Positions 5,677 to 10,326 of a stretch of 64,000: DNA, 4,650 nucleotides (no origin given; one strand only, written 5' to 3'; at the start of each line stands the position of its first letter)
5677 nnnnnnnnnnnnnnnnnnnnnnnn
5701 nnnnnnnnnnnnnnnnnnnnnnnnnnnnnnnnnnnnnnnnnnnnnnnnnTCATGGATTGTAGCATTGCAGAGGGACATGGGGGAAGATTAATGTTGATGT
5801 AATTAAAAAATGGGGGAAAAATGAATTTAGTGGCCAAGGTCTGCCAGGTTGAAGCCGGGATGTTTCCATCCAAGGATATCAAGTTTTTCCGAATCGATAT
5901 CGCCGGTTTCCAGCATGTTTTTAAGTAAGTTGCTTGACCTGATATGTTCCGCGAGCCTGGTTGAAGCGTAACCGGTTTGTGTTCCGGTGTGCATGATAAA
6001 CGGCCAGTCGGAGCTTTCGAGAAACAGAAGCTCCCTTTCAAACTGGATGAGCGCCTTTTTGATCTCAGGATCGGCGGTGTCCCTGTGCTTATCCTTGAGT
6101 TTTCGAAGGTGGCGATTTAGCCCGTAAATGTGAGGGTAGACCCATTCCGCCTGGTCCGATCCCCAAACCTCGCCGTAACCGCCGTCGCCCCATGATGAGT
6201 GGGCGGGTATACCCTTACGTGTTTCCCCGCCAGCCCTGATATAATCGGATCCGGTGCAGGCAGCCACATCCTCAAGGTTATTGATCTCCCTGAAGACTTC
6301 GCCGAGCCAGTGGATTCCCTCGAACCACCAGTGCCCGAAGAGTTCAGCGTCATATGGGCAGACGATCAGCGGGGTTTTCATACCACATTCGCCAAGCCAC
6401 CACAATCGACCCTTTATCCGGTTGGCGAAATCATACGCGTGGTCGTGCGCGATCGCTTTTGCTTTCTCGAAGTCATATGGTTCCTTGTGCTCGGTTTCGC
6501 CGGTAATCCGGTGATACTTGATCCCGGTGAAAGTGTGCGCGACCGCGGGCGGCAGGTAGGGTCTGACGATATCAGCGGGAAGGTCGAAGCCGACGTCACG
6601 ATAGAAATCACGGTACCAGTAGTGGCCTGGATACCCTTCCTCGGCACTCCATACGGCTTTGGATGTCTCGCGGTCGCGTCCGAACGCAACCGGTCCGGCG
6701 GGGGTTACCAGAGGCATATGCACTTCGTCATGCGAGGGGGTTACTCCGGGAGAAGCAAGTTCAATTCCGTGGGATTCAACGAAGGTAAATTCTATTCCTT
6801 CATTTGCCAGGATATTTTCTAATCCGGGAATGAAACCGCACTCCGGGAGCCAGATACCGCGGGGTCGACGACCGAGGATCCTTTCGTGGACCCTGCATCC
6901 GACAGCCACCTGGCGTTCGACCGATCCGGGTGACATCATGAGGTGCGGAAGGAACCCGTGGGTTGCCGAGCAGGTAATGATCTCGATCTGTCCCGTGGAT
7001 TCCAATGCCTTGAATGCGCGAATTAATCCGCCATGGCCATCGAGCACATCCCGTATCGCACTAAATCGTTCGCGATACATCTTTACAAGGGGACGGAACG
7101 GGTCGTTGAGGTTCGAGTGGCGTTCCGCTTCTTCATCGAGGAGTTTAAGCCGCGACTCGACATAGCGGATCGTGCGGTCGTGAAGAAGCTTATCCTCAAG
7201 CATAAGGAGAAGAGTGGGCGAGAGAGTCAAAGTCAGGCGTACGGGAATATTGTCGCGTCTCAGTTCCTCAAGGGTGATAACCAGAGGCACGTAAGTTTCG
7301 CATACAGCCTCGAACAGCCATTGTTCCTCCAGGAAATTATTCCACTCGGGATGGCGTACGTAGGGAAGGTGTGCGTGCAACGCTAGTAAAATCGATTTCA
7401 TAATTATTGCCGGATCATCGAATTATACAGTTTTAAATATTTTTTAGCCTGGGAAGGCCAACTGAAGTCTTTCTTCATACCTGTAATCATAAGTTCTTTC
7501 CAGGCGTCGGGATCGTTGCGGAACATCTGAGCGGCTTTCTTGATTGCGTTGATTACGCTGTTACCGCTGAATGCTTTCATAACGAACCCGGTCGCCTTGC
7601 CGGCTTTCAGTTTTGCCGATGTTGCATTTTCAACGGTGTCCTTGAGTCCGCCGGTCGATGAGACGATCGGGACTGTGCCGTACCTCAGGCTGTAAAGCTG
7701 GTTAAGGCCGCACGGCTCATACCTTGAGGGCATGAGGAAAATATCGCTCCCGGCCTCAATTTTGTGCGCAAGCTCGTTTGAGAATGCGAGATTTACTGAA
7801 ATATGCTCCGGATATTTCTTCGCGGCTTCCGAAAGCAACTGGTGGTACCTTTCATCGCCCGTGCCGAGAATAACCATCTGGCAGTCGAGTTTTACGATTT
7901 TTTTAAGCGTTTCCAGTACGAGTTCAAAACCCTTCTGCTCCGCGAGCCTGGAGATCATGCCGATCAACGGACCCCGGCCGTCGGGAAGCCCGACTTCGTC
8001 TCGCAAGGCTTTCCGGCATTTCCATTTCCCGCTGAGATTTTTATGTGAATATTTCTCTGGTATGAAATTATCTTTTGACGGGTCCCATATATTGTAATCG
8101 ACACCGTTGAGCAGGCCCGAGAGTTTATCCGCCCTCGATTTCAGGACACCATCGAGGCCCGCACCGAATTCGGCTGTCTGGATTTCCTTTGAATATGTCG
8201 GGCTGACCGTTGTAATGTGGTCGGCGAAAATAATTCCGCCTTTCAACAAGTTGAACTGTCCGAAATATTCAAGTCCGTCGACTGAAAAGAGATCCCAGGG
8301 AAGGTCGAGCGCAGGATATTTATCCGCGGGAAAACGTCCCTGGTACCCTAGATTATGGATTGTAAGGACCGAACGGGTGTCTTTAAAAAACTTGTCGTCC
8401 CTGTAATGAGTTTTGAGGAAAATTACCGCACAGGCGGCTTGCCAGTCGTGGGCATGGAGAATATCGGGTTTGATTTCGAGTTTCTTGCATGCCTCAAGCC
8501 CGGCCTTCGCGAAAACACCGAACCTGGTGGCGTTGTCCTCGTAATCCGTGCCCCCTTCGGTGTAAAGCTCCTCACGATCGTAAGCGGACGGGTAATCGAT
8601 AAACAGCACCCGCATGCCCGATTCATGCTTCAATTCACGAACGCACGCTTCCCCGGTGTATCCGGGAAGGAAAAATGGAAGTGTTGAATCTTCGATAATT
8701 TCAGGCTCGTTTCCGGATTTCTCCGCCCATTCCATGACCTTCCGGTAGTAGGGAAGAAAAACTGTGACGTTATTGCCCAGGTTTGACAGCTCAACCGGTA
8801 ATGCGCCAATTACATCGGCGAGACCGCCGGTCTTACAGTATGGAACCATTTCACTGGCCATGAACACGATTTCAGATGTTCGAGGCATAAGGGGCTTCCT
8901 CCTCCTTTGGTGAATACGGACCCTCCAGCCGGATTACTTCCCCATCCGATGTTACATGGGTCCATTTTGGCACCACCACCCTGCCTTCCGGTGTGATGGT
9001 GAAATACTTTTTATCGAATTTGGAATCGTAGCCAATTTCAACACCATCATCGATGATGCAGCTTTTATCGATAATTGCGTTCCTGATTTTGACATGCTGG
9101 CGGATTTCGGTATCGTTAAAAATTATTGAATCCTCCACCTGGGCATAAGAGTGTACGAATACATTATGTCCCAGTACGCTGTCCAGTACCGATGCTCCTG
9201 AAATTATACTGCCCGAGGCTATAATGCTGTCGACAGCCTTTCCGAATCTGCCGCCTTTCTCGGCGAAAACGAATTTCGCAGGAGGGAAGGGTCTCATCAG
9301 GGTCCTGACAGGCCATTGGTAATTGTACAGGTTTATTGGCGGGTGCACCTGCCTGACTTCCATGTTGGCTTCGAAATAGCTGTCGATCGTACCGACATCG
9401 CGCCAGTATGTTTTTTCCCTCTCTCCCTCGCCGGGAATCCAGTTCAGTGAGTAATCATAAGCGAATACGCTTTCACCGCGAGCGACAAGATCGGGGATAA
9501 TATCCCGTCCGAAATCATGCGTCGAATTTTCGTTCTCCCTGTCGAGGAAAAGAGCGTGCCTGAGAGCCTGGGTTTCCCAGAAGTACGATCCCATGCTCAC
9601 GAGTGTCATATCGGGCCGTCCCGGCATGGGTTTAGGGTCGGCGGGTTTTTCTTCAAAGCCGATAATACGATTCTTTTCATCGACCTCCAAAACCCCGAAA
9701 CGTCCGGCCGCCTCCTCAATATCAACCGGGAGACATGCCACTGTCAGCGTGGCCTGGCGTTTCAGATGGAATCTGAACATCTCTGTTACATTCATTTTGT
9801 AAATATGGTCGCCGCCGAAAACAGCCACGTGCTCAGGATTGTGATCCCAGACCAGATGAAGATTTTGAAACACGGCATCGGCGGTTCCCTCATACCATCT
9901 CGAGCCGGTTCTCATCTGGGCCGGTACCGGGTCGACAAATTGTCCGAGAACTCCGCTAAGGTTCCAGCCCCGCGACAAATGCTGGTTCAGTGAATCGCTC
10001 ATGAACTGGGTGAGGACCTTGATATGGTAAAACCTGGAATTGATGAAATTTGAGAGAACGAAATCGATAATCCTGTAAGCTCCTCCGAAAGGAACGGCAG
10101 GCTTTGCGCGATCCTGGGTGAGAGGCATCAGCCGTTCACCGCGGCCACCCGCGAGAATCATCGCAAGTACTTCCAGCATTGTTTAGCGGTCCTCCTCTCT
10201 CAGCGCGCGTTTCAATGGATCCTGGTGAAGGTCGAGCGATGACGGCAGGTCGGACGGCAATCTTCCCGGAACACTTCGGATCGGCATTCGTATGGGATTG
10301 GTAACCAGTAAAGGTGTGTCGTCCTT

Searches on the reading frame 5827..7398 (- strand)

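Call 46: search_protein_families(library=pfam, proteins=[window:5827-7398:-], max_evalue=0.001)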
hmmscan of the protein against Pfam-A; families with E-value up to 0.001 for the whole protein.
window:5827-7398:- (523 aa): 2 families
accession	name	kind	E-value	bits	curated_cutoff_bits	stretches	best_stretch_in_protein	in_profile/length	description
PF03065.20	Glyco_hydro_57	-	7.2e-30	104.7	21.2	1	5-388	2-280/291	Glycosyl hydrolase family 57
PF09210.16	BE_C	-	7.4e-18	65.2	25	1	423-518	1-95/101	1,4-alpha-glucan branching enzyme, C-terminal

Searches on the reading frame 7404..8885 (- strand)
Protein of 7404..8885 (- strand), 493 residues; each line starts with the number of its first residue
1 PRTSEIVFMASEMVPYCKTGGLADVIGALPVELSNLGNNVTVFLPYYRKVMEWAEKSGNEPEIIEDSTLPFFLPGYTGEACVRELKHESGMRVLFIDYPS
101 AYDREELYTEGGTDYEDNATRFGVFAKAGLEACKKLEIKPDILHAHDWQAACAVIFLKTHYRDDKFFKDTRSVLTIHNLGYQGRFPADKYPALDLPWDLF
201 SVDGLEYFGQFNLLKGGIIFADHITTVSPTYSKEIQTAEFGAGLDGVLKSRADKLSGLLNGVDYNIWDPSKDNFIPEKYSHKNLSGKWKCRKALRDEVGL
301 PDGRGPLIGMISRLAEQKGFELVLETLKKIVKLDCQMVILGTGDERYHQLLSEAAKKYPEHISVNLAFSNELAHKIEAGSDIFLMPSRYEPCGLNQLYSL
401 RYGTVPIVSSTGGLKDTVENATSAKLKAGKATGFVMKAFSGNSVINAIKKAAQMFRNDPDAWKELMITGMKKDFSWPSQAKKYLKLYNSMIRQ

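Call 46: search_protein_families(library=pfam, proteins=[window:7404-8885:-], max_evalue=0.001)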
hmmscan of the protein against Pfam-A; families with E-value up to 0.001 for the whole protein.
window:7404-8885:- (493 aa): 5 families
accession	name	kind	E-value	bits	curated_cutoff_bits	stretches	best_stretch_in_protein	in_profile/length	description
PF08323.17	Glyco_transf_5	-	2.4e-81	273.4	22.7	1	6-249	2-238/239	Starch synthase catalytic domain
PF00534.26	Glycos_transf_1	-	1.9e-16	60.5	26.4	1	301-451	11-155/172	Glycosyl transferases group 1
PF13692.12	Glyco_trans_1_4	-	1.1e-12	48.9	27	1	306-423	2-120/142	Glycosyl transferases group 1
PF20706.3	GT4-conflict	-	2.1e-05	24.1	26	1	303-480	195-382/385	Family 4 Glycosyltransferase in conflict systems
PF13439.12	Glyco_transf_4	-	6.8e-05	23.4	28.5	1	134-199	69-126/170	Glycosyltransferase Family 4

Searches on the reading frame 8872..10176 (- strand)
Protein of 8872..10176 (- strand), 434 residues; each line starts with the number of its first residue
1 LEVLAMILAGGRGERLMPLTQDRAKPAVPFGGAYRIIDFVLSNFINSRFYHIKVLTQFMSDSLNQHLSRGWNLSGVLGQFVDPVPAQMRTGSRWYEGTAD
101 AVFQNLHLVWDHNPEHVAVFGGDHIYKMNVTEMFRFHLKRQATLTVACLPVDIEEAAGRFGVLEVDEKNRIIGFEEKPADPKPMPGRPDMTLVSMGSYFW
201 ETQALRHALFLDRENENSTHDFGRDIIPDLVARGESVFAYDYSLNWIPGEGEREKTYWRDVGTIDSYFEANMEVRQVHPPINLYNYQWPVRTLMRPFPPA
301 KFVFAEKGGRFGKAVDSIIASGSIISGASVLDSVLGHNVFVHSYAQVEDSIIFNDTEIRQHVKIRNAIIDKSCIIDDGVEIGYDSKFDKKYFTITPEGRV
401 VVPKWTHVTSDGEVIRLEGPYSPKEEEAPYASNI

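Call 46: search_protein_families(library=pfam, proteins=[window:8872-10176:-], max_evalue=0.001)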
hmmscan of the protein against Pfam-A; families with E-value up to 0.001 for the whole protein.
window:8872-10176:- (434 aa): 5 families
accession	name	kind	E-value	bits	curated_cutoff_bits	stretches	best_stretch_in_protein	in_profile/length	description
PF00483.29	NTP_transferase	-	1e-59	202.5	21.2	1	5-276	2-244/245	Nucleotidyl transferase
PF24894.1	Hexapep_GlmU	-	1.3e-34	118.8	23.3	1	298-402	1-104/104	GlmU-like, C-terminal hexapeptide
PF25084.1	LbH_EIF2B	-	2.6e-09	37.5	54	1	318-383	23-89/105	EIF2B subunit epsilon LbH domain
PF25247.1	LbH_GLGC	-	1.9e-08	34.8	27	0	357-409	75-131/135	GLGC left-handed parallel beta-helix domain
PF00132.30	Hexapep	-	0.00062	19.8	27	0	332-366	1-36/36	Bacterial transferase hexapeptide (six repeats)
